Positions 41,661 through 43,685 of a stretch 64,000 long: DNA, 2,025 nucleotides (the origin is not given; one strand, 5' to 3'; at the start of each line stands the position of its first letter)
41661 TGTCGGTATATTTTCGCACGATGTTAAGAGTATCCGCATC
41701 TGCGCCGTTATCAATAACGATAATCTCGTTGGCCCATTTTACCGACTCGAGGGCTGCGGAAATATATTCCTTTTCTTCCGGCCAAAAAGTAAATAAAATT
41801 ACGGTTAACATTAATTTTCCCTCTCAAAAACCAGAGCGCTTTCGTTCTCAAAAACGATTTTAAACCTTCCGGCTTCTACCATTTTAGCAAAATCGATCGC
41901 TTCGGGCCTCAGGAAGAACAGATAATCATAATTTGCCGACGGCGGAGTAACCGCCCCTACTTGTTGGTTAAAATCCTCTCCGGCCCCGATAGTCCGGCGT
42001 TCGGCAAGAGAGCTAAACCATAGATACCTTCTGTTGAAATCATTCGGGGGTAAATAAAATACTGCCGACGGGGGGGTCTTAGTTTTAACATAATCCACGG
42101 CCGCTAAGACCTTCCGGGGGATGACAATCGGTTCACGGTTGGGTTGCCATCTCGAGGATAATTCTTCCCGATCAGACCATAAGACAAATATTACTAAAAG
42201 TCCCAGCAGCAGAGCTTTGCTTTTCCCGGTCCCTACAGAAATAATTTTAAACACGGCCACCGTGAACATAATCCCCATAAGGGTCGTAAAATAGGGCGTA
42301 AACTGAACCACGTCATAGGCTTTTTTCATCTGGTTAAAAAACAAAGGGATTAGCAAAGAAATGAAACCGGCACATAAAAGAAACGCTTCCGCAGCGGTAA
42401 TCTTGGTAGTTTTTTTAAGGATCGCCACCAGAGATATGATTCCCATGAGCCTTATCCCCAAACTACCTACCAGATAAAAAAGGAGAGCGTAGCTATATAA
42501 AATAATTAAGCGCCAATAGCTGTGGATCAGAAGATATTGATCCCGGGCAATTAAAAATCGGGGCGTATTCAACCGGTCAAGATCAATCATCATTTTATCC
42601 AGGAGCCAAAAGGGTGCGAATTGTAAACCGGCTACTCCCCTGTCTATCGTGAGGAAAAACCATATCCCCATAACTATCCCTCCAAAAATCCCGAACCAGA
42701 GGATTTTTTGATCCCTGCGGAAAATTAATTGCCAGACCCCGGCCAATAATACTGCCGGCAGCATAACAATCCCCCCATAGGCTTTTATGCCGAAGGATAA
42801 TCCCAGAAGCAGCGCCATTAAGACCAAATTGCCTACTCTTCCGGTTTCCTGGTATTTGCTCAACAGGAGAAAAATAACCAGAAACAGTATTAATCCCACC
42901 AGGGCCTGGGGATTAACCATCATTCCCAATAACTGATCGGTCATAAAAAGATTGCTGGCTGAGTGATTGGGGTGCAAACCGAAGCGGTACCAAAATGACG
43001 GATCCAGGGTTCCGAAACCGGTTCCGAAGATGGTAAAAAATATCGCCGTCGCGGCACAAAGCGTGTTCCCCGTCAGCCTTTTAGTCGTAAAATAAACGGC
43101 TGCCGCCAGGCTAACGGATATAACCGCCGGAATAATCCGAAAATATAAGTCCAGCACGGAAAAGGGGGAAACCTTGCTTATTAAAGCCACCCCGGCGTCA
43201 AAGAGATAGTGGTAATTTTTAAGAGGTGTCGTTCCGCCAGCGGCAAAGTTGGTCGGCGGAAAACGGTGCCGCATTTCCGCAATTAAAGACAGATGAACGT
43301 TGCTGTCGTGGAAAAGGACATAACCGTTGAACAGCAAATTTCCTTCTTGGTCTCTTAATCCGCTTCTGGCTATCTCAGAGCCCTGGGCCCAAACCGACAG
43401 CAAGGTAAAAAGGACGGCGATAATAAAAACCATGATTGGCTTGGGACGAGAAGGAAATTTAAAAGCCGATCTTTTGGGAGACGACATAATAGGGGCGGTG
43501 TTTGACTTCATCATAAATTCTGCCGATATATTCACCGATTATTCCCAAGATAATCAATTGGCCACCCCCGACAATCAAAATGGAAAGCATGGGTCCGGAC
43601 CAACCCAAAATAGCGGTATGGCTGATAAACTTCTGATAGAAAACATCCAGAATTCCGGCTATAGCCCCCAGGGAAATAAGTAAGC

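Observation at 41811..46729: Gtr-like three-component module: Wzx flippase, membrane-anchored GtrB-like GT2 and a large polytopic partner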

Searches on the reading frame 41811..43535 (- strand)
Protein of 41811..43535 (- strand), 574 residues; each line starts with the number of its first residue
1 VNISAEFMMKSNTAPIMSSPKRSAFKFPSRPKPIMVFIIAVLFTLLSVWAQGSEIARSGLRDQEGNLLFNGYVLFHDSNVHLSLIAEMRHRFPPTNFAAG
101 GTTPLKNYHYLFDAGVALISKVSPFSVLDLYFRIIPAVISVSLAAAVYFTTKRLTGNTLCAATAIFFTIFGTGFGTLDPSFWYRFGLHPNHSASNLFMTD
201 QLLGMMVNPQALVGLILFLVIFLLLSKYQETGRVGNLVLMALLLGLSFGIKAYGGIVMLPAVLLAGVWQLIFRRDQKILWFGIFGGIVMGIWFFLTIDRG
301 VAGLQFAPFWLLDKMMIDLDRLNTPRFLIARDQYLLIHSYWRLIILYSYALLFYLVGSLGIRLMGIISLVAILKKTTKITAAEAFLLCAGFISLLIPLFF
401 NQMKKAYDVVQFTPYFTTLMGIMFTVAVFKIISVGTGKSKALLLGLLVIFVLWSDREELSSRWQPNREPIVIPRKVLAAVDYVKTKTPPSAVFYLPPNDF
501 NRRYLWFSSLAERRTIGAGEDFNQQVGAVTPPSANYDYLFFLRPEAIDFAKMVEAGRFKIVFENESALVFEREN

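Call 4: search_protein_families(library=pfam, proteins=[window:41811-43535:-], max_evalue=0.01)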
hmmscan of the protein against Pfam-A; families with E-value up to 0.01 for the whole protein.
window:41811-43535:- (574 aa): 0 families

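Call 5: search_protein_families(library=ncbifam, proteins=[window:41811-43535:-], max_evalue=0.01)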
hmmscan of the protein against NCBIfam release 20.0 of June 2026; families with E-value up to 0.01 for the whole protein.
window:41811-43535:- (574 aa): 0 families

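Call 9: find_homologous_proteins(query=window:41811-43535:-)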
Query window:41811-43535:- (574 aa): 54 proteins with E <= 0.001 among 8000 candidates.
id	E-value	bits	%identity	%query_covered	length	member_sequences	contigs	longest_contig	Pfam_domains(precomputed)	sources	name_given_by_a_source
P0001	0.0e+0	1262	100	99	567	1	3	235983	-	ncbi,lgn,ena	-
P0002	1.9e-151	524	46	98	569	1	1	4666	-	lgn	-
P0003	3.1e-146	507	47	99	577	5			-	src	-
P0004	2.1e-140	487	47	93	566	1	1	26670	-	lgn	-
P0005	6.2e-139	483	49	86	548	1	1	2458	-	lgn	-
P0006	8.7e-137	475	44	98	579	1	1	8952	-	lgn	-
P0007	8.8e-137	475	46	93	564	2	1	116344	-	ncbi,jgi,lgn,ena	-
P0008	4.2e-135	470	45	94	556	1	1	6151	-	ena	-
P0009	7.0e-131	456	45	94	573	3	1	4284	-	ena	-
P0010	2.0e-128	448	43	99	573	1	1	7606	-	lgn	-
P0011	1.4e-127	445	42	99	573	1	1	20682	-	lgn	-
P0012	9.9e-126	439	41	94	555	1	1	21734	-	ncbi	-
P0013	1.3e-125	439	44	93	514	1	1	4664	-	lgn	-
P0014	4.2e-125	437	43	97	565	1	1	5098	-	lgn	-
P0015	5.7e-124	433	43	92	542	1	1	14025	-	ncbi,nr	ncbi:hypothetical protein HY085_00620 [Candidatus Gottesmanbacteria bacterium]|nr:hypothetical prote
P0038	5.4e-99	351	38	93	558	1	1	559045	-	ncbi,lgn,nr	ncbi:hypothetical protein M1403_01400 [Patescibacteria group bacterium]|nr:hypothetical protein [Pat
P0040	4.2e-33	133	29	78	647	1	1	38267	-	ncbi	-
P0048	2.2e-16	78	27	80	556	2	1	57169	-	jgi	jgi:hypothetical protein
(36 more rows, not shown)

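Call 13: search_solved_structures(query=A1, max_evalue=10, show_alignments=2)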
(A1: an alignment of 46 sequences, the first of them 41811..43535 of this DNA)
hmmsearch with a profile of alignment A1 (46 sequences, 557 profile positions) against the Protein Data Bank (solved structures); distinct sequences matched with E-value up to 10: 0.

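Call 14: find_encoding_contigs(protein=P0001, flank=10000, max_places=3)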
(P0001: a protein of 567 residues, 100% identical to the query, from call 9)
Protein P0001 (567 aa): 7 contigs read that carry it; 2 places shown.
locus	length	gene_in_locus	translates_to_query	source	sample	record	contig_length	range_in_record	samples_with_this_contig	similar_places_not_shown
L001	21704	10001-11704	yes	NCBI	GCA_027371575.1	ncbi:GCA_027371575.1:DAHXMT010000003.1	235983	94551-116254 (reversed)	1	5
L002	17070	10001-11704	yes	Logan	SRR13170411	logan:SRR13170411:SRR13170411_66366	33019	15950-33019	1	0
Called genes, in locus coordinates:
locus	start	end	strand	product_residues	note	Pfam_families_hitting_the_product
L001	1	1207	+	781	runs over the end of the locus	PF09586:YfhO (weak)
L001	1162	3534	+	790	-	PF09586:YfhO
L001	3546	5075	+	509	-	PF09586:YfhO (faint), PF10131:PTPS_related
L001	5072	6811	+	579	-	PF10131:PTPS_related (faint)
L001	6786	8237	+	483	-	PF01943:Polysacc_synt, PF13440:Polysacc_synt_3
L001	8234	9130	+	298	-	PF00535:Glycos_transf_2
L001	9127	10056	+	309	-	PF00535:Glycos_transf_2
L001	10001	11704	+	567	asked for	-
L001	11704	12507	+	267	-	PF00535:Glycos_transf_2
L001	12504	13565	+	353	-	PF13439:Glyco_transf_4, PF00534:Glycos_transf_1, PF13692:Glyco_trans_1_4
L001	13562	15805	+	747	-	PF09586:YfhO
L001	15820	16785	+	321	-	PF00535:Glycos_transf_2, PF13506:Glyco_transf_21, PF13641:Glyco_tranf_2_3, PF13632:Glyco_trans_2_3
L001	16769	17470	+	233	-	PF00535:Glycos_transf_2, PF13641:Glyco_tranf_2_3 (weak)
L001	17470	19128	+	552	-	PF13231:PMT_2 (weak)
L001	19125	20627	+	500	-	PF13231:PMT_2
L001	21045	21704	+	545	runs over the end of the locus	PF02366:PMT, PF13231:PMT_2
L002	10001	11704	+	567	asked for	-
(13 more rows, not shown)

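Call 15: find_encoding_contigs(protein=P0007, flank=10000, max_places=2)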
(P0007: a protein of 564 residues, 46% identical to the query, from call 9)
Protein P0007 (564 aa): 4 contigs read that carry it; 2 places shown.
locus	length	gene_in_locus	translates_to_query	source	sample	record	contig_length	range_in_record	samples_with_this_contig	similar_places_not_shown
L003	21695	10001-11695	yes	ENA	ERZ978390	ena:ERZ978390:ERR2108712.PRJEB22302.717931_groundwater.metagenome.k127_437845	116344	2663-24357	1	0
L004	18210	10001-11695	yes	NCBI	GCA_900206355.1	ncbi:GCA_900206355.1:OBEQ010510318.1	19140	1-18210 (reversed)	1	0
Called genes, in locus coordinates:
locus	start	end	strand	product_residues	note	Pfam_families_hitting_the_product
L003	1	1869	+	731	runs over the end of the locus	PF09586:YfhO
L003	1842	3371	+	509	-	PF09586:YfhO (faint), PF10131:PTPS_related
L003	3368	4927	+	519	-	-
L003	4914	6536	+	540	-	-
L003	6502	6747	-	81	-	-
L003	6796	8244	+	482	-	PF01943:Polysacc_synt, PF13440:Polysacc_synt_3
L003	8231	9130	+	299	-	PF00535:Glycos_transf_2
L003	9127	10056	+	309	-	PF00535:Glycos_transf_2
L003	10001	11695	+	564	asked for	-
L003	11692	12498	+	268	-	PF10111:Glyco_tranf_2_2 (faint), PF00535:Glycos_transf_2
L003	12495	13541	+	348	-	PF13439:Glyco_transf_4, PF00534:Glycos_transf_1, PF13692:Glyco_trans_1_4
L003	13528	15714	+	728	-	PF09586:YfhO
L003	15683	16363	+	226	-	PF00535:Glycos_transf_2, PF10111:Glyco_tranf_2_2 (weak), PF13641:Glyco_tranf_2_3 (weak)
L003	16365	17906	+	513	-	-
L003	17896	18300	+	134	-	-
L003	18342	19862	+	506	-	PF02366:PMT, PF13231:PMT_2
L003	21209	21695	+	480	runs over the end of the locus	PF13231:PMT_2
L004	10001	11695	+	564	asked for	-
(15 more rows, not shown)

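Call 16: find_encoding_contigs(protein=P0038, flank=8000, max_places=1)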
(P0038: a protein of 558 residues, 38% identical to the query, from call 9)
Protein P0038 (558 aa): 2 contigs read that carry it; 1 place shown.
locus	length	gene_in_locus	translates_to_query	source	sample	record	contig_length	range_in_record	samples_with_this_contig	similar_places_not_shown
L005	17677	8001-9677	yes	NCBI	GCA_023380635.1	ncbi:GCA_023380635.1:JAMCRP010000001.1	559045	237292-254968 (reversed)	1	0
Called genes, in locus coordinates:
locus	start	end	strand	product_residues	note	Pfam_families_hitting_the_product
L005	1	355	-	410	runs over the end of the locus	PF13231:PMT_2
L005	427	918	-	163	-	-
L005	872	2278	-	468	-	-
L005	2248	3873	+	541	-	-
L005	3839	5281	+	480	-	PF01943:Polysacc_synt, PF13440:Polysacc_synt_3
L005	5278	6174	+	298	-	PF00535:Glycos_transf_2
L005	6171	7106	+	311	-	PF00535:Glycos_transf_2, PF10111:Glyco_tranf_2_2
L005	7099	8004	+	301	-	PF00535:Glycos_transf_2, PF13641:Glyco_tranf_2_3, PF13632:Glyco_trans_2_3 (weak)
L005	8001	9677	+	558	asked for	-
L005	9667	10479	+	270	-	PF00535:Glycos_transf_2, PF10111:Glyco_tranf_2_2 (weak)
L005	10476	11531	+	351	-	PF13439:Glyco_transf_4, PF00534:Glycos_transf_1, PF13692:Glyco_trans_1_4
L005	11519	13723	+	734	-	PF09586:YfhO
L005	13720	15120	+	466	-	PF02366:PMT, PF13231:PMT_2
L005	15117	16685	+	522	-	PF02366:PMT, PF13231:PMT_2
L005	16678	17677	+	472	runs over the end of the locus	PF02366:PMT, PF13231:PMT_2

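Call 17: find_encoding_contigs(protein=P0040, flank=8000, max_places=1)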
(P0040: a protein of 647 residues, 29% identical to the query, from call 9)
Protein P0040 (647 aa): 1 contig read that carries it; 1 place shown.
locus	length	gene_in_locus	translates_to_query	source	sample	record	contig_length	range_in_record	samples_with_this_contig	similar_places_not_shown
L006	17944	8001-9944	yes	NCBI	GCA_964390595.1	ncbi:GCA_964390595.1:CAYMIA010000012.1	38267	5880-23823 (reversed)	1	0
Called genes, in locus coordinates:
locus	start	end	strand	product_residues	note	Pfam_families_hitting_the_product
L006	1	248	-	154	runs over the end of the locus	-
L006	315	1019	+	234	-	-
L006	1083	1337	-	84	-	-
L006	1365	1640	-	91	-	-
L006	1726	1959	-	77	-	PF10685:KGG (faint)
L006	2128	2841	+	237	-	PF00072:Response_reg, PF00486:Trans_reg_C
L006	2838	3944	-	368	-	-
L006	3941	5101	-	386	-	PF01590:GAF, PF13185:GAF_2, PF00512:HisKA, PF13581:HATPase_c_2 (weak), PF02518:HATPase_c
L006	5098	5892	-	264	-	-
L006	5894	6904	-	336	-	-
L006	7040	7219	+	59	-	-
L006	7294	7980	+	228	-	PF09382:RQC, PF14493:HTH_40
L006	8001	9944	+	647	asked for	-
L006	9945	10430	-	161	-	-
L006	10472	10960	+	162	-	PF01625:PMSR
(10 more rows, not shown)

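Call 18: find_encoding_contigs(protein=P0048, flank=8000, max_places=1)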
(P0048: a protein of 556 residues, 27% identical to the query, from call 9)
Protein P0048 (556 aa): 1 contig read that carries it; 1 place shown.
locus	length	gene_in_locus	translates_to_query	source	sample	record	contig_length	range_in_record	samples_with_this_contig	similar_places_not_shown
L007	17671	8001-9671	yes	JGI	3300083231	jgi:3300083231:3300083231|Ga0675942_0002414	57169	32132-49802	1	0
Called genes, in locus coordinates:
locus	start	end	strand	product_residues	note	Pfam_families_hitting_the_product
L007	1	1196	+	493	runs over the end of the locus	PF13231:PMT_2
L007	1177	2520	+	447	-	PF13231:PMT_2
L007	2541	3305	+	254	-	PF00535:Glycos_transf_2, PF13641:Glyco_tranf_2_3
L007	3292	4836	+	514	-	-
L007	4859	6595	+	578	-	-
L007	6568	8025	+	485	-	PF01943:Polysacc_synt, PF13440:Polysacc_synt_3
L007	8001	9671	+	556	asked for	-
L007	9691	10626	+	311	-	PF00535:Glycos_transf_2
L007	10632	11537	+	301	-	PF00535:Glycos_transf_2, PF13641:Glyco_tranf_2_3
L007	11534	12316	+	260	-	PF00535:Glycos_transf_2, PF10111:Glyco_tranf_2_2 (weak)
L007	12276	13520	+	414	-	PF13439:Glyco_transf_4 (faint), PF00534:Glycos_transf_1, PF13692:Glyco_trans_1_4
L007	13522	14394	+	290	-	PF00535:Glycos_transf_2, PF10111:Glyco_tranf_2_2 (faint), PF13506:Glyco_transf_21 (faint), PF13641:Glyco_tranf_2_3, PF13632:Glyco_trans_2_3 (weak)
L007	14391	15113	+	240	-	-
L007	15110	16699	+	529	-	PF02366:PMT, PF13231:PMT_2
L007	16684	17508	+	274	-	PF00535:Glycos_transf_2, PF10111:Glyco_tranf_2_2 (weak), PF13641:Glyco_tranf_2_3, PF13712:Glyco_tranf_2_5, PF13632:Glyco_trans_2_3 (weak)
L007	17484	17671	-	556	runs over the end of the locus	PF13231:PMT_2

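Call 22: predict_structure(alignment_id=A1)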
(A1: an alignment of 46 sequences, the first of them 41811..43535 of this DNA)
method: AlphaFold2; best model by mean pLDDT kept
length: 574 residues; sequences in the alignment: 46
mean_pLDDT: 91.9   pTM: 0.91
mean pLDDT of the five models: 91.9, 91.1, 91.0, 90.7, 90.3
residues with pLDDT >= 90: 457; 70-90: 84; 50-70: 18; < 50: 15
segments of 3 or more residues with pLDDT < 50: 21-28
pLDDT, mean of each block of 10 residues (from residue 1): 52 51 48 93 98 95 97 94 96 91 83 96 97 98 99 97 98 86 89 88 93 98 98 98 95 94 98 98 97 86 90 95 95 98 98 96 97 94 98 97 87 97 97 91 95 92 89 98 97 95 96 94 85 85 92 92 98 92
secondary structure, 60 per line:
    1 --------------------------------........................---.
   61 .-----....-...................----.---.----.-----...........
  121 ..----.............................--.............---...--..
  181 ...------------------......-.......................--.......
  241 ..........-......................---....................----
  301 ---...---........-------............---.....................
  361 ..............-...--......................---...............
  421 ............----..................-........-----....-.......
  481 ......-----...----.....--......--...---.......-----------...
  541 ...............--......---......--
elements in order: H33-56 E67-70 H72-90 H110-122 H127-155 H158-170 H179-183 H202-207 H209-231 H234-250 H252-273 H277-296 E304-306 H310-317 H325-336 H340-374 H381-399 E400-402 H406-432 H437-454 H456-463 E469-472 H474-486 E492-494 H499-503 H506-511 E514-516 H520-526 E538-542 H543-555 E558-563 E567-572

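Call 32: find_related_loci(query=A1, collection=genome_contigs, flank=8000)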
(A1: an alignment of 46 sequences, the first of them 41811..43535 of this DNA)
Query A1 (574 aa) in genome_contigs; peptide patterns used: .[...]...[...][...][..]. (x = any residue, [..] = any of these).
130 stretches matched a pattern; 88 encode a relative of the query (tblastn E <= 1e-3); the best 80 are kept; 80 distinct loci.
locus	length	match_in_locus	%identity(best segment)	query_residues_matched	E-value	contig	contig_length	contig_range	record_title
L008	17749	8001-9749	47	2-573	1e-139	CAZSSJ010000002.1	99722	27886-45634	MAG TPA_asm: uncultured Gammaproteobacteria bacterium isolate SRP050083_co1_3 genome assembly, contig: NODE_32_length_99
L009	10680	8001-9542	43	38-573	1e-123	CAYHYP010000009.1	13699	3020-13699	MAG TPA_asm: uncultured Gammaproteobacteria bacterium isolate ERP119705_co16_27 genome assembly, contig: NODE_3551_lengt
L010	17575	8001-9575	36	38-574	2e-90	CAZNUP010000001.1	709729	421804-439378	MAG TPA_asm: uncultured Gammaproteobacteria bacterium isolate SRP292972_co3_34 genome assembly, contig: NODE_7_length_70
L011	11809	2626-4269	39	26-572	1e-109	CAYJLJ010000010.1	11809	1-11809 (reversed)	MAG TPA_asm: uncultured Gammaproteobacteria bacterium isolate ERP124720_co1_20 genome assembly, contig: NODE_6437_length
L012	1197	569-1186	49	2-211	6e-54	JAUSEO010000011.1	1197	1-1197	MAG: archaeon isolate E14_maxbin.202 E14_k141_271060, whole genome shotgun sequence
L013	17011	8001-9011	34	76-410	1e-38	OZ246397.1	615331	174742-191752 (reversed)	MAG: uncultured Gammaproteobacteria bacterium isolate SRP068000_co4_68 genome assembly, chromosome: 1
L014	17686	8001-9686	27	45-571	6e-37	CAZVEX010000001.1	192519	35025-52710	MAG TPA_asm: uncultured Gammaproteobacteria bacterium isolate binchicken_co38_210 genome assembly, contig: NODE_177_leng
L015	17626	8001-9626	23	56-571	1e-34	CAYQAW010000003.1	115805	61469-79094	MAG TPA_asm: uncultured Gammaproteobacteria bacterium isolate binchicken_co251_588 genome assembly, contig: NODE_257_len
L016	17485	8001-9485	27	38-521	8e-34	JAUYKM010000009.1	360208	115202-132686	MAG: Candidatus Daviesbacteria bacterium isolate C24_metabat.bin.195_sub C24_k141_65138, whole genome shotgun sequence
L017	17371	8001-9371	26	36-502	3e-33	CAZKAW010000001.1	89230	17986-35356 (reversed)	MAG TPA_asm: uncultured Gammaproteobacteria bacterium isolate binchicken_co38_470 genome assembly, contig: NODE_653_leng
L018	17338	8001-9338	27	76-509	9e-33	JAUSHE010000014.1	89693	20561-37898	MAG: Candidatus Daviesbacteria bacterium isolate E14_metabat.bin.170_sub E14_k141_1409817, whole genome shotgun sequence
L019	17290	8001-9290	28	76-502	4e-32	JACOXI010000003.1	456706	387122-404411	MAG: Candidatus Daviesbacteria bacterium isolate NC_groundwater_149_Ag_S-0.1um_39_14 S4_GD2017_2_S1_scaffold_3, whole ge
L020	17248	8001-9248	28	76-503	1e-31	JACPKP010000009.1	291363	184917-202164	MAG: Candidatus Daviesbacteria bacterium isolate NC_groundwater_498_Ag_S-0.1um_40_17 S35_SO-1_scaffold_95576, whole geno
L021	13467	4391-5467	25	76-439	1e-31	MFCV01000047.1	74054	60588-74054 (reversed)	MAG: Candidatus Daviesbacteria bacterium RIFCSPHIGHO2_02_FULL_36_13 rifcsphigho2_02_scaffold_875, whole genome shotgun s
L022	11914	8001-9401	25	45-518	7e-32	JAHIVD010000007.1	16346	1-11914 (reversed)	MAG: Patescibacteria group bacterium isolate MM_PC_MetaG.mb.55 MM_PC_MetaG.mb.55_k141_216818, whole genome shotgun seque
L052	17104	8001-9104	27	67-433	7e-24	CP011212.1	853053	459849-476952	MAG: candidate division TM6 bacterium GW2011_GWF2_28_16 chromosome, complete genome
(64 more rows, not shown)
